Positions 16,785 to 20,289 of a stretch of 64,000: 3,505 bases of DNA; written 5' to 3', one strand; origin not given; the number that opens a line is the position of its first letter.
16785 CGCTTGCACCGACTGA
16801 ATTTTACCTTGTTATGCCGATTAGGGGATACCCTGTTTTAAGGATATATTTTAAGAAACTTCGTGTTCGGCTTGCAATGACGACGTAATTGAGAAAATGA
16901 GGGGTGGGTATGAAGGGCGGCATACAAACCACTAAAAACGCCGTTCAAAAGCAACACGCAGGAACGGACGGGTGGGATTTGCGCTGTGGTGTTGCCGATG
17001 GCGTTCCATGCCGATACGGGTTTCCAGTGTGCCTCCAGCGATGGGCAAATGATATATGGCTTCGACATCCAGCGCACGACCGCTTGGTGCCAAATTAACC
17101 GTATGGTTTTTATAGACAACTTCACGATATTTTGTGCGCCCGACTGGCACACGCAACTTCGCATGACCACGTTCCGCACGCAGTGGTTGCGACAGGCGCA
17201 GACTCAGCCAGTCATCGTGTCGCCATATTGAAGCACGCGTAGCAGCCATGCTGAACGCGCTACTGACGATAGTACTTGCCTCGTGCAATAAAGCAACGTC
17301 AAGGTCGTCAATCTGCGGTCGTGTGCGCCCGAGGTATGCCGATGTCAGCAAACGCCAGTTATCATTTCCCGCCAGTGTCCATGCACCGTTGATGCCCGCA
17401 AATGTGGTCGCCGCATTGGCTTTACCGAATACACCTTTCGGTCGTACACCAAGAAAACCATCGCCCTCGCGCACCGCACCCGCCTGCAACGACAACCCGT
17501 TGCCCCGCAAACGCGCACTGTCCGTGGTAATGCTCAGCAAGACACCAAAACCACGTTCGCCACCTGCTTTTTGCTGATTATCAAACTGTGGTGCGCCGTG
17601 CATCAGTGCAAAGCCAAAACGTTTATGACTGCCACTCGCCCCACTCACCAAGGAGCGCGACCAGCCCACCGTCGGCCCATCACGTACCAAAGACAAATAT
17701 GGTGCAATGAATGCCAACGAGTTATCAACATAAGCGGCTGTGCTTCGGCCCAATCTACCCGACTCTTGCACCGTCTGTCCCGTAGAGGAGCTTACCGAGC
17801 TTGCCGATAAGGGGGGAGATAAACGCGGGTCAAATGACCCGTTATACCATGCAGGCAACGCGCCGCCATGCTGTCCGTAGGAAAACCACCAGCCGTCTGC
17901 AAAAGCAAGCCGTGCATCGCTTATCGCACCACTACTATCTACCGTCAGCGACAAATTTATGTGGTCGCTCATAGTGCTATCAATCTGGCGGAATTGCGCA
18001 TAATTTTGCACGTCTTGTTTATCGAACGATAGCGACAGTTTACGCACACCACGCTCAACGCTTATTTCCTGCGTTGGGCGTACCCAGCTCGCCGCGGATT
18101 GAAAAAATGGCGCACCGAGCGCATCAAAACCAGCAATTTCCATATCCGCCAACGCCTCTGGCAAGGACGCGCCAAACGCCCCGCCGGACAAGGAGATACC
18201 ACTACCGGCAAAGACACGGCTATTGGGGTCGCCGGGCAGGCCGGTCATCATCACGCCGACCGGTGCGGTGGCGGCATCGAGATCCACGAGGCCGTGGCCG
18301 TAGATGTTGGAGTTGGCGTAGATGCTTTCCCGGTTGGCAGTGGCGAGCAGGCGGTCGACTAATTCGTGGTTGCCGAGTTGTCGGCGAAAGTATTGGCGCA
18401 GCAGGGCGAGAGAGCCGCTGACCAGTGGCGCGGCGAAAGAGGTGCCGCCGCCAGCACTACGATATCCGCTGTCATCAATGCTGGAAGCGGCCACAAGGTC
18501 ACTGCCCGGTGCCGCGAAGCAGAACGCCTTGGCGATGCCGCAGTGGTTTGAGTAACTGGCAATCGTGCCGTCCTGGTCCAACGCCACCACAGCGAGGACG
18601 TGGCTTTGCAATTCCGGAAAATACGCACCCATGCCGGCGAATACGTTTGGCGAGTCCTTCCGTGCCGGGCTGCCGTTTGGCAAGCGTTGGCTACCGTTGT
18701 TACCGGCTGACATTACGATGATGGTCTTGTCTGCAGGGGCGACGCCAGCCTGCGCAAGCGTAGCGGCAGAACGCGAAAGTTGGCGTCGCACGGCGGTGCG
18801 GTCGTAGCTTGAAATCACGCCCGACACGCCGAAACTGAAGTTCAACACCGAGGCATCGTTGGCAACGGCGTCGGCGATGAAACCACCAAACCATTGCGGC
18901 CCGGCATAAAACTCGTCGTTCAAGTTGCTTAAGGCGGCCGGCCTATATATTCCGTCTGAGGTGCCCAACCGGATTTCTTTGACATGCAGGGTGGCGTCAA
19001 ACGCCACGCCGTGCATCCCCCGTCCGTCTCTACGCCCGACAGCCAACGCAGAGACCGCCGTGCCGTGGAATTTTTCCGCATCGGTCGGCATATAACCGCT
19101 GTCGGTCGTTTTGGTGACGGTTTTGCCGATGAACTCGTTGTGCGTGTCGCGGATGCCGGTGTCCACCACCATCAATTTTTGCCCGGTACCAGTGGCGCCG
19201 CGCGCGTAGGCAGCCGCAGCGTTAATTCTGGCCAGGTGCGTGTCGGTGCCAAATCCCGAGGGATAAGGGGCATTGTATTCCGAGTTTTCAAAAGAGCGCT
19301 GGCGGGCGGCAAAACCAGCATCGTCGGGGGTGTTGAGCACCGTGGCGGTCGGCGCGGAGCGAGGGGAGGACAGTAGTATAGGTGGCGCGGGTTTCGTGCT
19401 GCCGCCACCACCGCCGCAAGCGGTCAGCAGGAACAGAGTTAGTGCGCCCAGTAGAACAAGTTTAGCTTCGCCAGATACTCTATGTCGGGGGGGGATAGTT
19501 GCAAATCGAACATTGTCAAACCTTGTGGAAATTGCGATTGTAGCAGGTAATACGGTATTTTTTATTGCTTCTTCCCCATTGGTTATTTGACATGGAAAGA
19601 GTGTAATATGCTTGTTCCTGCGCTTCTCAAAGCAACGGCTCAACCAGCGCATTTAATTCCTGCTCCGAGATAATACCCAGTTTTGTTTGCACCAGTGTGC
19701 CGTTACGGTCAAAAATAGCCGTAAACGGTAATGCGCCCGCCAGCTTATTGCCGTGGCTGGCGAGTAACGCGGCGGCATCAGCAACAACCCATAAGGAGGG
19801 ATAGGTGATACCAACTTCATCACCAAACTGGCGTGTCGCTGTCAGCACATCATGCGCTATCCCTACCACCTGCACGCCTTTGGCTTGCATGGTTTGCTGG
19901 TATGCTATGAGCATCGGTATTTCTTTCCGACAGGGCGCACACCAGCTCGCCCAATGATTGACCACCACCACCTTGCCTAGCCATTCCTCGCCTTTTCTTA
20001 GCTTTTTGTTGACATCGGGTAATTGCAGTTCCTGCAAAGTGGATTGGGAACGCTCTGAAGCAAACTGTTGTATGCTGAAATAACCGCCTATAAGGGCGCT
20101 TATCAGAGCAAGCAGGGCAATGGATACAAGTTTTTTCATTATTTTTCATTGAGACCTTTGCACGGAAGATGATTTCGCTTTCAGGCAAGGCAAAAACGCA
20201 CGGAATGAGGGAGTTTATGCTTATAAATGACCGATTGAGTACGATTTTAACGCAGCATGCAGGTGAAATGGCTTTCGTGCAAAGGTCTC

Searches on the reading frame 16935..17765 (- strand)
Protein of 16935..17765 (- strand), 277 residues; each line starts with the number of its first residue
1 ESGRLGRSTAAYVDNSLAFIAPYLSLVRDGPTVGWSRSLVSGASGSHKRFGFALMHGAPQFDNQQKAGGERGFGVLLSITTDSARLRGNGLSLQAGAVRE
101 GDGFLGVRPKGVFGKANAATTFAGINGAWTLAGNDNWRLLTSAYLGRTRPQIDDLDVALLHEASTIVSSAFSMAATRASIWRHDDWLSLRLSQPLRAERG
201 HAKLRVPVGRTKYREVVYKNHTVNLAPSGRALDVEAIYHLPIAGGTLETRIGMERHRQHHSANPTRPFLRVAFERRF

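Call 49: search_solved_structures(query=A2, max_evalue=10)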
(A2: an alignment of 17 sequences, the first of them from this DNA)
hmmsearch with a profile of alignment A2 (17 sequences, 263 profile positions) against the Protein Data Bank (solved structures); distinct sequences matched with E-value up to 10: 13.
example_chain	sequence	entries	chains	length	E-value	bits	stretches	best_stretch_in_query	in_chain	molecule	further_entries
1f5t_A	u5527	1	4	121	0.0054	19.4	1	202-262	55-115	DIPHTHERIA TOXIN REPRESSOR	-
1xcv_A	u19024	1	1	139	0.007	19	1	202-262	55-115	Diphtheria toxin repressor mutant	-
1g3s_A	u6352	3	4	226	0.017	17.7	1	202-262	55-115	DIPHTHERIA TOXIN REPRESSOR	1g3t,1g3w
2qqa_A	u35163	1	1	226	0.019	17.5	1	202-262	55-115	Diphtheria toxin repressor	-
2qq9_A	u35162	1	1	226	0.019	17.5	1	202-262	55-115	Diphtheria toxin repressor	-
2qqb_A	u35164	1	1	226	0.019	17.5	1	202-262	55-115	Diphtheria toxin repressor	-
1ddn_A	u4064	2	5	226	0.019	17.5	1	202-262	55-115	DIPHTHERIA TOX REPRESSOR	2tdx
1g3y_A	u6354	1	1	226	0.023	17.3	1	202-262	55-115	DIPHTHERIA TOXIN REPRESSOR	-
1p92_A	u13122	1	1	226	0.049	16.2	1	202-262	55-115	Diphtheria toxin repressor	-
1c0w_A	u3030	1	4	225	0.052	16.1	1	202-262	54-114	DIPHTHERIA TOXIN REPRESSOR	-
3glx_A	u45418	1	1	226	0.053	16.1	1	202-262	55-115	Diphtheria toxin repressor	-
1bi0_A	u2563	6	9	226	0.053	16.1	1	202-262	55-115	DIPHTHERIA TOXIN REPRESSOR | DIPHTHERIA TOX REPRESSOR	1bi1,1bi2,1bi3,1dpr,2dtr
1fwz_A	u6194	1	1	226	0.053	16.1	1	202-262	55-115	DIPHTHERIA TOXIN REPRESSOR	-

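Call 58: predict_structure(alignment_id=A2)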
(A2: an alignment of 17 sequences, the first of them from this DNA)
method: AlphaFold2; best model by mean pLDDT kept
length: 277 residues; sequences in the alignment: 17
mean_pLDDT: 77.1   pTM: 0.73
mean pLDDT of the five models: 77.1, 75.9, 73.8, 70.6, 69.4
residues with pLDDT >= 90: 35; 70-90: 168; 50-70: 55; < 50: 19
segments of 3 or more residues with pLDDT < 50: 1-17
pLDDT, mean of each block of 10 residues (from residue 1): 34 48 64 78 71 78 57 85 71 87 75 83 88 78 91 82 90 81 80 85 91 92 75 86 84 75 78 75
secondary structure, 60 per line:
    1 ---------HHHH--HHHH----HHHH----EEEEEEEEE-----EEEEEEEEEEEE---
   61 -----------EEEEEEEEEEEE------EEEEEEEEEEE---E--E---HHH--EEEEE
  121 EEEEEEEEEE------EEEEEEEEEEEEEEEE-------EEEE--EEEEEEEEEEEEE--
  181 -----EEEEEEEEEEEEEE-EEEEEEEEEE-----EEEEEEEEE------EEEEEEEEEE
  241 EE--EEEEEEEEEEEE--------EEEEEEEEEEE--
elements in order: H10-13 H16-19 H24-27 E32-40 E46-57 E72-83 E90-100 E116-130 E137-152 E160-163 E166-178 E186-199 E201-210 E216-224 E231-242 E245-256 E265-275

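Call 60: fold_search(model_id=the predicted structure, library=pdb)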
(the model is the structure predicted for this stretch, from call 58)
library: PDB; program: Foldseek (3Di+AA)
matches with E <= 10: 636; with E <= 0.001: 0
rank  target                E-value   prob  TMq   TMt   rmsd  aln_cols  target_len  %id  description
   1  8bnz_P                4.3e-03  1.00  0.40  0.38  15.9       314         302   10  BAM-EspP complex structure with BamA-G431C/EspP-N1293C mutations in nanodisc (released 2023-04-26)
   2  5fp1                  6.8e-03  0.99  0.38  0.19  11.1       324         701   10  Crystal structure of the siderophore receptor PiuA from Acinetobacter baumannii (released 2016-05-11)
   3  8qp5_P                4.0e-02  0.47  0.28  0.27  18.1       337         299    9  Release Complex: BAM bound EspP (SurA released) (released 2024-09-25)
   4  5mzs                  4.5e-02  0.97  0.39  0.18  15.7       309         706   10  Crystal structure of the ferric enterobactin receptor (PfeA) mutant (R480A_Q482A) from Pseudomonas aeruginosa (released 2018-02-14)
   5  5nc3                  5.4e-02  0.97  0.39  0.18  15.8       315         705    9  Crystal structure of the ferric enterobactin receptor (PfeA) from Pseudomonas aeruginosa in complex with the tris-catech (released 2018-03-21)
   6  9b8h_A                6.0e-02  0.91  0.37  0.22   9.2       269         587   13  Cryo-EM structure of E. coli cellulose synthase subunit C with cellotetraose (released 2025-02-19)
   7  9cnx_A                7.3e-02  0.89  0.37  0.17  17.0       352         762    8  CryoEM structure of BAM in complex with the PTB1 closed-state inhibitor (in DDM detergent) (released 2024-12-25)
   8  9mgg_F                7.3e-02  0.80  0.34  0.31  13.4       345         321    9  beta-barrel assembly machine from Escherichia coli in a late state of substrate assembly (released 2025-12-17)
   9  6z9y_D                7.7e-02  0.51  0.28  0.16  16.1       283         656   12  Copper transporter OprC (released 2021-06-30)
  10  6q5e                  8.1e-02  0.84  0.34  0.17  16.0       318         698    8  Crystal structure of the ferric enterobactin receptor from Pseudomonas aeruginosa (PfeA) in complex with enterobactin (released 2019-01-16)
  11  6fok_B                8.1e-02  0.82  0.32  0.17  11.6       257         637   13  Copper transporter OprC (released 2019-03-13)
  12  6i2j                  8.5e-02  0.77  0.33  0.16  16.2       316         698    9  Crystal structure of the ferric enterobactin receptor mutant (Q482A) from Pseudomonas aeruginosa (PfeA) in complex with  (released 2019-01-16)
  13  3kvn_X                8.9e-02  0.92  0.40  0.21  15.4       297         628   11  Crystal structure of the full-length autotransporter EstA from Pseudomonas aeruginosa (released 2010-01-26)
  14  3fid_A                8.9e-02  0.60  0.27  0.26  13.6       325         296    9  LpxR from Salmonella typhimurium (released 2009-02-10)
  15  5odw_B                8.9e-02  0.44  0.29  0.14  16.2       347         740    8  Structure of the FpvAI-pyocin S2 complex (released 2017-11-08)
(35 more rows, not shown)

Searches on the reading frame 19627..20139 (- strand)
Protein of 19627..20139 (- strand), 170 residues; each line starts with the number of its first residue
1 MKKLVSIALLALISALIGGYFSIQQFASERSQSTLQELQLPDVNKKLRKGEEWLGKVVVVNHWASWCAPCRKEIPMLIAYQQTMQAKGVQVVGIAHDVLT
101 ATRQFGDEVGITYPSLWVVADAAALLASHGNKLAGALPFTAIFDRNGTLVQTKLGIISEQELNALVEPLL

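Call 6: search_protein_families(library=pfam, proteins=[window:19627-20139:-])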
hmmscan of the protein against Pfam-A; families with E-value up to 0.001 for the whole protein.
window:19627-20139:- (170 aa): 4 families
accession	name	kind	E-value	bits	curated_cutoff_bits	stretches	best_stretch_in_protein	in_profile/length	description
PF00578.27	AhpC-TSA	-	5.5e-15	55.8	26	1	36-150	6-122/124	AhpC/TSA family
PF08534.16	Redoxin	-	7.1e-14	52.3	26.6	1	35-158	6-137/148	Redoxin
PF13905.12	Thioredoxin_8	-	2.4e-06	28.2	27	1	55-147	1-92/94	Thioredoxin-like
PF00085.26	Thioredoxin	-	5.2e-06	26.9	23.5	1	56-125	19-85/103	Thioredoxin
